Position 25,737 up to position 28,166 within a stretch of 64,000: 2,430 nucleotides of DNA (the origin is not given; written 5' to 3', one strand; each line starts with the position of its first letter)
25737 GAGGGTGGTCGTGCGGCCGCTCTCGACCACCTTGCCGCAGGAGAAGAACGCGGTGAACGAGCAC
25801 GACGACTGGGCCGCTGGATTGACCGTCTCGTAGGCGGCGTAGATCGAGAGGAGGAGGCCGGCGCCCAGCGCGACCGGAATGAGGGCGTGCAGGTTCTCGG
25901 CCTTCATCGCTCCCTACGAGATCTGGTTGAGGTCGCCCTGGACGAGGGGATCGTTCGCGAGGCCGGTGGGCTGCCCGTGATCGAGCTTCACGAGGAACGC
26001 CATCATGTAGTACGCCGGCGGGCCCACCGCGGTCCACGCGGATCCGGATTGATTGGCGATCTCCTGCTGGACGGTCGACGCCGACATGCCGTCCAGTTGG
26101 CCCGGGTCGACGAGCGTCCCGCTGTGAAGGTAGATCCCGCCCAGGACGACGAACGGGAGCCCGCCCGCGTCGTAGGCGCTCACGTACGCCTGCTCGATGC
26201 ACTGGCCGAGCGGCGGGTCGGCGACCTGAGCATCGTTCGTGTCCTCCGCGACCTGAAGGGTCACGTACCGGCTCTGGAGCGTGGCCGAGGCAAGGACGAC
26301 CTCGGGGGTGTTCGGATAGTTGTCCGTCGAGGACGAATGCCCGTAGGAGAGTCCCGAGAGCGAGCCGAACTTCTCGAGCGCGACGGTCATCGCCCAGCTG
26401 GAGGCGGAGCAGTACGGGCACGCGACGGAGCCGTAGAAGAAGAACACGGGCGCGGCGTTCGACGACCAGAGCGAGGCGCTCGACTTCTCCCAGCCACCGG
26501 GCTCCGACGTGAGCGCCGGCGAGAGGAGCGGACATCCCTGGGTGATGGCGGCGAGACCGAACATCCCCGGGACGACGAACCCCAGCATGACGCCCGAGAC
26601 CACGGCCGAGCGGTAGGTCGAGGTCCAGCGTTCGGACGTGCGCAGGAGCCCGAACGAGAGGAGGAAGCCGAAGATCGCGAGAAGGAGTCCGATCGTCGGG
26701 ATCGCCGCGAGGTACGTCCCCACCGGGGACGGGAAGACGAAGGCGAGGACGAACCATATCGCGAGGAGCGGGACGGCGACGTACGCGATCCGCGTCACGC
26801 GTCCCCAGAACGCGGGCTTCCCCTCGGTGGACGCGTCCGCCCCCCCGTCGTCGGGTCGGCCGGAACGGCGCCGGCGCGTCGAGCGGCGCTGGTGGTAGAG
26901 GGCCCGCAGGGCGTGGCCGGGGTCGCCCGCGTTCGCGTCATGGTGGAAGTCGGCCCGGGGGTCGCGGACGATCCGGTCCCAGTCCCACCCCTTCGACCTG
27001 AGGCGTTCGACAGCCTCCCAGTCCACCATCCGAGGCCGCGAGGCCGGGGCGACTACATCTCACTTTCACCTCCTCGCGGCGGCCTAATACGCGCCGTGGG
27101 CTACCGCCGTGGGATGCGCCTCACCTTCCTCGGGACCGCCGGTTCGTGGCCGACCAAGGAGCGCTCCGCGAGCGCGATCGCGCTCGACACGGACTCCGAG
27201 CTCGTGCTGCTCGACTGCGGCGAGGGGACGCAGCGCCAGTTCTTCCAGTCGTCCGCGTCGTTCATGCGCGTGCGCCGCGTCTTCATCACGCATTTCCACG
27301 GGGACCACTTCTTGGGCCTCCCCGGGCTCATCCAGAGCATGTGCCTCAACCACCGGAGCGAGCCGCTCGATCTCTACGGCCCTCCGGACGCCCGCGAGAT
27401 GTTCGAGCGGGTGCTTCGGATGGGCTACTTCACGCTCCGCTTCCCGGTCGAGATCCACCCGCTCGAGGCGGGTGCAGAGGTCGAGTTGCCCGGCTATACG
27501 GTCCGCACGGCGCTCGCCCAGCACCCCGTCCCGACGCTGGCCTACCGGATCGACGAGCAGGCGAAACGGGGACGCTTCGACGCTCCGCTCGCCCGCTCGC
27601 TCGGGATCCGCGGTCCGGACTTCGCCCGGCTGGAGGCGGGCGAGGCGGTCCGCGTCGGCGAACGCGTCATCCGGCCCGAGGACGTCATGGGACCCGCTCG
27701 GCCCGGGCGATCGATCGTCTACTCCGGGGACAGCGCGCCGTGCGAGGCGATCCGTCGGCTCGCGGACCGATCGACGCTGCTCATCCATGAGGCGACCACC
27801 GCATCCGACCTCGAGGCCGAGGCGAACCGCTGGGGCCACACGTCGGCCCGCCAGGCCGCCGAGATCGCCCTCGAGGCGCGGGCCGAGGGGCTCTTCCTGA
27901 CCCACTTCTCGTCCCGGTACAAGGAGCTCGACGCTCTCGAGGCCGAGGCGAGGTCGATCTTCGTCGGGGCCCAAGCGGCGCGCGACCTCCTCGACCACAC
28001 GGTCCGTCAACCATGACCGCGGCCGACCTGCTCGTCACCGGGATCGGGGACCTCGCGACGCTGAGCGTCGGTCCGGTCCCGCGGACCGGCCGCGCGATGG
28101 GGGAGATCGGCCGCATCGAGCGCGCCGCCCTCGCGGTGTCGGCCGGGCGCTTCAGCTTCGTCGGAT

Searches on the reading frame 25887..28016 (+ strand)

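Call 49: search_protein_families(library=pfam, proteins=[window:25887-28016:+], max_evalue=0.00001)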
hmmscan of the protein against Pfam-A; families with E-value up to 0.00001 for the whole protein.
window:25887-28016:+ (709 aa): 3 families
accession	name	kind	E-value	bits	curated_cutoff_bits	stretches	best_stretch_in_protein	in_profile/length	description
PF12706.13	Lactamase_B_2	-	2.4e-19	70.2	27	2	440-560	3-135/200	Beta-lactamase superfamily domain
PF00753.33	Lactamase_B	-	2e-08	34.9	22.7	1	426-517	4-97/196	Metallo-beta-lactamase superfamily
PF13691.12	Lactamase_B_4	-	1.2e-06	28.5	27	1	422-473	6-59/63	tRNase Z endonuclease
